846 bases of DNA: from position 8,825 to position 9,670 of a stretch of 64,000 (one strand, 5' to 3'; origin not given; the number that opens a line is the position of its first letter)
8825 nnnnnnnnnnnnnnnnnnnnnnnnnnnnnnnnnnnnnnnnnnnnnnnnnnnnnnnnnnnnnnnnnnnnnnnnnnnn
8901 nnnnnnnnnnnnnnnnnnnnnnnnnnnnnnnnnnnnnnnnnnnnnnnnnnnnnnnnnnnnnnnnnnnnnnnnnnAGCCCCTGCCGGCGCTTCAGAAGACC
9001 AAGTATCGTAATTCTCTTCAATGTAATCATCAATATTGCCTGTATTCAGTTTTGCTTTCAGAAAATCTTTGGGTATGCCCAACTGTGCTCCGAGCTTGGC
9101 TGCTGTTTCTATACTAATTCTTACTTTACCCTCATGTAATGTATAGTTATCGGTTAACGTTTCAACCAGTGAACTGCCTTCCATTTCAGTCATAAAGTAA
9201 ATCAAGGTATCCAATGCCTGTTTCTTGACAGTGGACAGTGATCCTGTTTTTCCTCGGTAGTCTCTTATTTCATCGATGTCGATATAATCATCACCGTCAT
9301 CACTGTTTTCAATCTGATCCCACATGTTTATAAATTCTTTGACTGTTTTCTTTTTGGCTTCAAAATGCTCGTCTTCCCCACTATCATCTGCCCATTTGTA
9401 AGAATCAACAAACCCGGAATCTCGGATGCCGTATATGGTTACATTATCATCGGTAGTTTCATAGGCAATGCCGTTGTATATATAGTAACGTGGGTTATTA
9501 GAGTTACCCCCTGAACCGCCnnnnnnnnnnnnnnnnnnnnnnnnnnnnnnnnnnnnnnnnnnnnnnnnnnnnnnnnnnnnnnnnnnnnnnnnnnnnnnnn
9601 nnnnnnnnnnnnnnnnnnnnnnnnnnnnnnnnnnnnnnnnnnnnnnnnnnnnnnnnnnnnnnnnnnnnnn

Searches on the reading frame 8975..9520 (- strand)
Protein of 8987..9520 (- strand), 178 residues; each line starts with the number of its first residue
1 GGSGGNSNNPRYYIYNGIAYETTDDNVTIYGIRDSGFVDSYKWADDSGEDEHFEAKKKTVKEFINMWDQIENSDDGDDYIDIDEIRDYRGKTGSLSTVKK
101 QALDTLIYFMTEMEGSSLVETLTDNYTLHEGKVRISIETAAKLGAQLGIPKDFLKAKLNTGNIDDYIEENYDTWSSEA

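Call 43: search_protein_families(library=pfam, proteins=[window:8987-9520:-], max_evalue=10)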
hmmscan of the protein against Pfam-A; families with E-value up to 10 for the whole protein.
seq(178 aa): 0 families

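Call 56: predict_structure(alignment_id=A3)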
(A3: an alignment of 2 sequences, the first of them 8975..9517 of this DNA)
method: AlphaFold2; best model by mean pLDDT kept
length: 181 residues; sequences in the alignment: 2
mean_pLDDT: 59.0   pTM: 0.60
mean pLDDT of the five models: 59.0, 55.8, 55.6, 53.6, 41.7
residues with pLDDT >= 90: 3; 70-90: 62; 50-70: 48; < 50: 68
segments of 3 or more residues with pLDDT < 50: 1-18, 20-48, 111-128, 179-181
pLDDT, mean of each block of 10 residues (from residue 1): 32 36 40 30 42 65 79 65 72 63 62 38 44 75 82 81 85 70 37
secondary structure, 60 per line:
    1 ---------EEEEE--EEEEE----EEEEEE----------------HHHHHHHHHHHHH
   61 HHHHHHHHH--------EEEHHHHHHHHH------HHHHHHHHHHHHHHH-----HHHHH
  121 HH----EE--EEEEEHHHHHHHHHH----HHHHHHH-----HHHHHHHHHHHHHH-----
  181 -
elements in order: E10-14 E17-21 E26-31 H48-69 E78-80 H81-89 H96-110 H116-122 E131-135 H136-145 H150-156 H162-175
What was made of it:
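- The domain model shows two helix-loop-strand-helix units (call 56).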

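Call 58: fold_search(model_id=the predicted structure, library=pdb)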
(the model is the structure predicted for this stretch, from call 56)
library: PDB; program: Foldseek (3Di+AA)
matches with E <= 10: 55; with E <= 0.001: 0
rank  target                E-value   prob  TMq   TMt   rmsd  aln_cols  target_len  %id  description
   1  7zkv_A                2.2e+00  0.03  0.15  0.06  16.7       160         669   15  F231A variant of the CODH/ACS complex of C. hydrogenoformans (released 2022-11-02)
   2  1ytz_C                3.3e+00  0.14  0.23  0.25   9.0       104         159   18  Crystal structure of skeletal muscle troponin in the Ca2+-activated state (released 2005-04-12)
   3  7b7q_A                3.3e+00  0.02  0.14  0.06  16.0       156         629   12  CooS-V with oxidized hybrid cluster (released 2022-01-12)
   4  9iyn                  3.9e+00  0.03  0.15  0.06  15.4       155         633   12  ChCODH2 A559H_V610H mutant (released 2025-08-06)
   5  2zfd_A                4.1e+00  0.04  0.18  0.18  15.2       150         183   15  The crystal structure of plant specific calcium binding protein AtCBL2 in complex with the regulatory domain of AtCIPK (released 2008-02-19)
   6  7b9a_B                4.1e+00  0.03  0.15  0.06  15.9       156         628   12  CooS-V with Xe-soaked (released 2022-01-12)
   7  3kdk_A                4.1e+00  0.01  0.14  0.14  18.8       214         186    8  Structure of the C-terminal domain of Bacillus subtilis MutL bound to Zn2+ (released 2010-07-21)
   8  3gab_D                4.3e+00  0.01  0.13  0.13  16.6       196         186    8  C-terminal domain of Bacillus subtilis MutL crystal form I (released 2010-07-21)
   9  8to0_GQ               4.5e+00  0.06  0.23  0.26   9.5       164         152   11  48-nm repeating structure of doublets from mouse sperm flagella (released 2023-11-01)
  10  2ehb_A                4.5e+00  0.04  0.18  0.18  15.7       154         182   13  The structure of the C-terminal domain of the protein kinase AtSOS2 bound to the calcium sensor AtSOS3 (released 2007-09-25)
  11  8to0_GA               4.8e+00  0.06  0.23  0.26   9.5       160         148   11  48-nm repeating structure of doublets from mouse sperm flagella (released 2023-11-01)
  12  8to0_F7               4.8e+00  0.06  0.23  0.26   9.5       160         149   11  48-nm repeating structure of doublets from mouse sperm flagella (released 2023-11-01)
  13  8to0_F0               4.8e+00  0.06  0.23  0.26   9.5       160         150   11  48-nm repeating structure of doublets from mouse sperm flagella (released 2023-11-01)
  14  7xdn                  5.0e+00  0.02  0.15  0.06  15.5       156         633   13  Tunnel-redesigned O2-tolerant CO dehydrogenase for removal of CO in real flue gas (ChCODH2 A559H mutant in anaerobic con (released 2022-10-19)
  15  9fpf                  5.0e+00  0.02  0.15  0.06  15.5       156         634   13  Ni,Fe-CODH : Ti(III)-reduced pH 8.0 (released 2025-07-30)
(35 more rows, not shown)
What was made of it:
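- EF-hand proteins (troponin C, CBL2, the calpain PEF domain) appear among the non-significant Foldseek hits (call 58). All Foldseek hits have E above 2 and TM-scores of at most 0.26 (call 58).
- Tried and rejected: The central-domain model has pLDDT 59, and Foldseek against PDB gave nothing with E below 2 (calls 56, 58).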
